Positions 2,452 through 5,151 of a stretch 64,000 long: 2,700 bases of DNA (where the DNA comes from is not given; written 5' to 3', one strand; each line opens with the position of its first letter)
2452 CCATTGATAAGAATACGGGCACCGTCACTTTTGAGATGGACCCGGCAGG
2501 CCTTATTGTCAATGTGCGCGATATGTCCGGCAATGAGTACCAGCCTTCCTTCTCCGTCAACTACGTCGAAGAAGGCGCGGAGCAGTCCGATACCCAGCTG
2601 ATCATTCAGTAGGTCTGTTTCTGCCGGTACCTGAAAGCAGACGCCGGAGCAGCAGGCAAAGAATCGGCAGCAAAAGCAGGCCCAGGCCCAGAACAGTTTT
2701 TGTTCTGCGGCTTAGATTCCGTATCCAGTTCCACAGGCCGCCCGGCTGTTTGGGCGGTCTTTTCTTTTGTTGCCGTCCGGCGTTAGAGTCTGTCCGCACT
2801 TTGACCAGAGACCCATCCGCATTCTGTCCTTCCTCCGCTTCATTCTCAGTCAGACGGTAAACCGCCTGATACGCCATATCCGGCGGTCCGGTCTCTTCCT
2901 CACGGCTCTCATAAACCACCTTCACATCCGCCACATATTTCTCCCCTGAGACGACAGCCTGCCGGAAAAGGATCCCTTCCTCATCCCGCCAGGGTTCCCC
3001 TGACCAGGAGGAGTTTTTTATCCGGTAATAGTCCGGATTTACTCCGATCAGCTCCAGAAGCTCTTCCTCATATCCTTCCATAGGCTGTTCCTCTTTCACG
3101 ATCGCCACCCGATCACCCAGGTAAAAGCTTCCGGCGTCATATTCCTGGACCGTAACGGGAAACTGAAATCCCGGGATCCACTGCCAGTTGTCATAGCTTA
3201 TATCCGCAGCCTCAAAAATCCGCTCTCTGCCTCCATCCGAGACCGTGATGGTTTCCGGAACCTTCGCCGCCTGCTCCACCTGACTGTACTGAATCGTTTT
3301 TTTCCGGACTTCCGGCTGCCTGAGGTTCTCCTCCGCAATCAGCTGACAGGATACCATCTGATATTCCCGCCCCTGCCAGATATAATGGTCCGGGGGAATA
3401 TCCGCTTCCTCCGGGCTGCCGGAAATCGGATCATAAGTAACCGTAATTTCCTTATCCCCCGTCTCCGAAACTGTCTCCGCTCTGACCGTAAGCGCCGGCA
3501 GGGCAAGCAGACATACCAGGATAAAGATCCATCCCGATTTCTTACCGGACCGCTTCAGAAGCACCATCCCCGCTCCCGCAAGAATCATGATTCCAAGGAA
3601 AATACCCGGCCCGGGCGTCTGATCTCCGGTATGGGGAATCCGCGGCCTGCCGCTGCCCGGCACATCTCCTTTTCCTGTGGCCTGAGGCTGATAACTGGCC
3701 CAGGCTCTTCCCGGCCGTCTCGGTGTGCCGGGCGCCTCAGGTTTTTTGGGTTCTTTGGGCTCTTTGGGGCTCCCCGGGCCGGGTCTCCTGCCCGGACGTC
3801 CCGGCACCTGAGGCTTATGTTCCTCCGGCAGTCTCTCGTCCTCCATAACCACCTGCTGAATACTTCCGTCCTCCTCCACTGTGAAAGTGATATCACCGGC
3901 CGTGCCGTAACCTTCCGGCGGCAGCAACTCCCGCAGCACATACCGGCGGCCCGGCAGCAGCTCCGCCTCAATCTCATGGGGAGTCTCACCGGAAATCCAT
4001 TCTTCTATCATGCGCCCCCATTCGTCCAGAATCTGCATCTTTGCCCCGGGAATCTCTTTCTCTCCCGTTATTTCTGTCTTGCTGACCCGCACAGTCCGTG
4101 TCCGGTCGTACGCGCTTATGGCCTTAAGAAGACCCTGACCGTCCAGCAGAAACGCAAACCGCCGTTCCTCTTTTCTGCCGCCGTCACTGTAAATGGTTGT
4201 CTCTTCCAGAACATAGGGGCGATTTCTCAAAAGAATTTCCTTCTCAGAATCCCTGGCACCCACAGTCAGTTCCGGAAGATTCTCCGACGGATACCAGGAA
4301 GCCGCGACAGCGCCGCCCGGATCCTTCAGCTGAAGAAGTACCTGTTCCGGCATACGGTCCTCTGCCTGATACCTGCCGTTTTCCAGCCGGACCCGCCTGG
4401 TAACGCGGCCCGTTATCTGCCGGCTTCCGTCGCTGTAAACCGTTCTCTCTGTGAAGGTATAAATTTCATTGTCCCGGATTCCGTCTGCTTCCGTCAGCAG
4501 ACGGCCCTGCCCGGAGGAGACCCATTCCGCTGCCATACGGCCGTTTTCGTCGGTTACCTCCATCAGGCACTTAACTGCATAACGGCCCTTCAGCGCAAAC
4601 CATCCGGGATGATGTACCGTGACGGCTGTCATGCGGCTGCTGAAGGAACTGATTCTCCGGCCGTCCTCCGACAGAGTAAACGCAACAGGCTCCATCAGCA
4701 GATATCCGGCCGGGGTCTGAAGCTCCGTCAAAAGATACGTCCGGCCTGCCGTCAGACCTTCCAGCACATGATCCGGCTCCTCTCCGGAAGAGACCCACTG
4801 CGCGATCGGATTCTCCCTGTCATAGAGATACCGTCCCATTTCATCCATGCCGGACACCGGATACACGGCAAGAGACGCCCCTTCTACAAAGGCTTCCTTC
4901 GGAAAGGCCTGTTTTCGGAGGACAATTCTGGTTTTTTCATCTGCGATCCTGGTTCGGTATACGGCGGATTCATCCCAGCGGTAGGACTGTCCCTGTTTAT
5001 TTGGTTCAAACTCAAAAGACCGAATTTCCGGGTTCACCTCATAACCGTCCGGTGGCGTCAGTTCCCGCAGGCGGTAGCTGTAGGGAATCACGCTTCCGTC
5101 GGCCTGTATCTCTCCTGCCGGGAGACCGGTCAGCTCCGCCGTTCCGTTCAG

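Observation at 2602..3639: Adhesin continues past its sortase signal into a second signal peptide: polyprotein or nested gene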

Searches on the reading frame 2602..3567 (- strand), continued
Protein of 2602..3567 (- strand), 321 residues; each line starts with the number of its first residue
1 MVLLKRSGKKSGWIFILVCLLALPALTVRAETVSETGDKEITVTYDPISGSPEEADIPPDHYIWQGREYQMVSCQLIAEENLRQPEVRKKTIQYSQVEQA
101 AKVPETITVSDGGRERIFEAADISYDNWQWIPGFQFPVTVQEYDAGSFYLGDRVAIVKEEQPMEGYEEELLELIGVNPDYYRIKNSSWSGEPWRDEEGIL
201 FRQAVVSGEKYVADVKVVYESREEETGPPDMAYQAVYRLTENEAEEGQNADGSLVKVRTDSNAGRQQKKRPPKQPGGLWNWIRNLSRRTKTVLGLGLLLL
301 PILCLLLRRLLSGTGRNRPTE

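Call 63: find_encoding_contigs(protein=P0030, flank=10000, max_places=2)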
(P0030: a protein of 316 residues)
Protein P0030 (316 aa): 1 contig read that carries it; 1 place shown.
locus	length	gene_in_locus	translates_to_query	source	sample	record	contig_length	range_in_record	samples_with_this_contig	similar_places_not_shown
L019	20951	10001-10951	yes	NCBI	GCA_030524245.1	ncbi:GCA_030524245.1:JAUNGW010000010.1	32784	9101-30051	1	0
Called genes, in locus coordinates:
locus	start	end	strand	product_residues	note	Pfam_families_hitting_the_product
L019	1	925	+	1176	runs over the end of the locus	PF17757:UvrB_inter, PF02559:CarD_TRCF_RID, PF00270:DEAD, PF04851:ResIII, PF00271:Helicase_C, PF22590:Cas3-like_C_2 (weak), PF03461:TRCF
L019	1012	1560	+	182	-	PF04014:MazE_antitoxin, PF01590:GAF (weak), PF15714:SpoVT_C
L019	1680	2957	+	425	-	PF09587:PGA_cap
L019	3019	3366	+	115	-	-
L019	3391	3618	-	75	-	-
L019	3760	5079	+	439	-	PF01554:MatE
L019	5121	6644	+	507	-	PF02446:Glyco_hydro_77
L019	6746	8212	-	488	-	PF02378:PTS_EIIC, PF00367:PTS_EIIB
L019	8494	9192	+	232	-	-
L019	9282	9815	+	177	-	PF13328:HD_4, PF01966:HD (weak)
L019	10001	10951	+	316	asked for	-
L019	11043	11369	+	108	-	PF12973:Cupin_7 (weak), PF07883:Cupin_2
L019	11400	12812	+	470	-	PF01966:HD (weak)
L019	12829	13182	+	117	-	PF00462:Glutaredoxin (weak), PF03960:ArsC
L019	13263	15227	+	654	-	PF06874:FBPase_2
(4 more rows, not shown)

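Call 64: find_related_loci(query=A2, collection=metagenome_contigs, flank=8000)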
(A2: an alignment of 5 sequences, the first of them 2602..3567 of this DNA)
Query A2 (321 aa) in metagenome_contigs; peptide patterns used: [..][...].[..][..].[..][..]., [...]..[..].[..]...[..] (x = any residue, [..] = any of these).
304 stretches matched a pattern, but none encodes a relative of the query by tblastn (E <= 1e-3).

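Call 77: fold_search(model_id=the predicted structure, library=viral)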
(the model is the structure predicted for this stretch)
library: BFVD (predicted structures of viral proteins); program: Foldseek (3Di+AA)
matches with E <= 10: 604; with E <= 0.001: 0
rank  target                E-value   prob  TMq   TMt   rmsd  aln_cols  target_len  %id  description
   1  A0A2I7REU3            3.9e-02  0.10  0.09  0.10  30.4       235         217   11  (no name in the UniProt tables at hand)
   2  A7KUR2                4.1e-02  0.21  0.13  0.16  21.8       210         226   10  (no name in the UniProt tables at hand)
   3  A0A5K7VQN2            4.1e-02  0.06  0.08  0.05  35.0       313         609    9  Readthrough protein [Persimmon polerovirus]
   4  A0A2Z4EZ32            4.6e-02  0.07  0.09  0.09  36.9       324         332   13  (no name in the UniProt tables at hand)
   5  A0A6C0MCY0            5.1e-02  0.07  0.09  0.06  30.7       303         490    8  VP4 (Fragment) [Porcine rotavirus C]
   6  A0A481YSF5            5.7e-02  0.10  0.09  0.04  32.9       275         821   10  Enamelin [Iridovirus LCIVAC01]
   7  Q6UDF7                5.7e-02  0.08  0.08  0.03  32.7       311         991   12  Uncharacterized protein sORF2 [Psittacid herpesvirus 1 (isolate Amazon parrot/-/97-0001/1997)]
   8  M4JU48                7.9e-02  0.08  0.07  0.12  33.5       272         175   10  Protein EE23 [Elephantid herpesvirus 1]
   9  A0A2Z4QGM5            1.1e-01  0.09  0.09  0.10  34.9       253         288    9  Uncharacterized protein [Ruegeria phage vB_RpoP-V13]
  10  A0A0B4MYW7            1.3e-01  0.11  0.09  0.23  19.1       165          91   10  Uncharacterized protein [Streptococcus phage SOCP]
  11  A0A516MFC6            1.3e-01  0.05  0.08  0.07  26.5       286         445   12  (no name in the UniProt tables at hand)
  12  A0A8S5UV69            1.3e-01  0.23  0.12  0.21  20.9       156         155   13  Uncharacterized protein [Myoviridae sp. ctLx49]
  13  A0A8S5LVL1            1.3e-01  0.05  0.09  0.07  32.9       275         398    5  Uncharacterized protein [Siphoviridae sp. ctFn287]
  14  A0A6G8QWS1            1.4e-01  0.06  0.09  0.05  36.1       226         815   12  Tail fiber protein [Phage NBEco002]
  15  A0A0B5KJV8            1.5e-01  0.06  0.09  0.06  26.2       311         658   12  Glycoprotein [Tacheng Tick Virus 4]
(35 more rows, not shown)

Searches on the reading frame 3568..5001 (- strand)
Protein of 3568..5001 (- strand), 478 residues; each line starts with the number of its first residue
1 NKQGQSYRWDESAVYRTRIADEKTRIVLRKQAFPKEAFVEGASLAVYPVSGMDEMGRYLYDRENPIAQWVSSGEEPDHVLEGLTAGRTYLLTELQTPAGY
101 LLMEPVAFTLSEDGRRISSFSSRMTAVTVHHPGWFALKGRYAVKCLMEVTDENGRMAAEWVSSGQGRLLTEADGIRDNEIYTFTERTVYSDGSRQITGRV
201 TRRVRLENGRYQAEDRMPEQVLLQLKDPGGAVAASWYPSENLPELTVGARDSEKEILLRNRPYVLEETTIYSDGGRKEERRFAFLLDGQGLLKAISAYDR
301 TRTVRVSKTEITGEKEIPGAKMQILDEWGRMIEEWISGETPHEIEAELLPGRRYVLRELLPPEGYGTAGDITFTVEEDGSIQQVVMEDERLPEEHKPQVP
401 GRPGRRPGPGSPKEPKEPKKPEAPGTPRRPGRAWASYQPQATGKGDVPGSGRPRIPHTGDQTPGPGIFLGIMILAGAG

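Call 44: search_protein_families(library=ncbifam, proteins=[window:3568-5001:-], max_evalue=0.01)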
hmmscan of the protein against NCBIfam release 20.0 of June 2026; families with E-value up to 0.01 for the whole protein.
window:3568-5001:- (478 aa): 1 family
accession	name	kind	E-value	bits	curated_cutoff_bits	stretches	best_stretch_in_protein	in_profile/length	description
NF033396.0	pilus_ancill_1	equivalog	6.1e-05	21.6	600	0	332-379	296-342/737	pilus ancillary protein 1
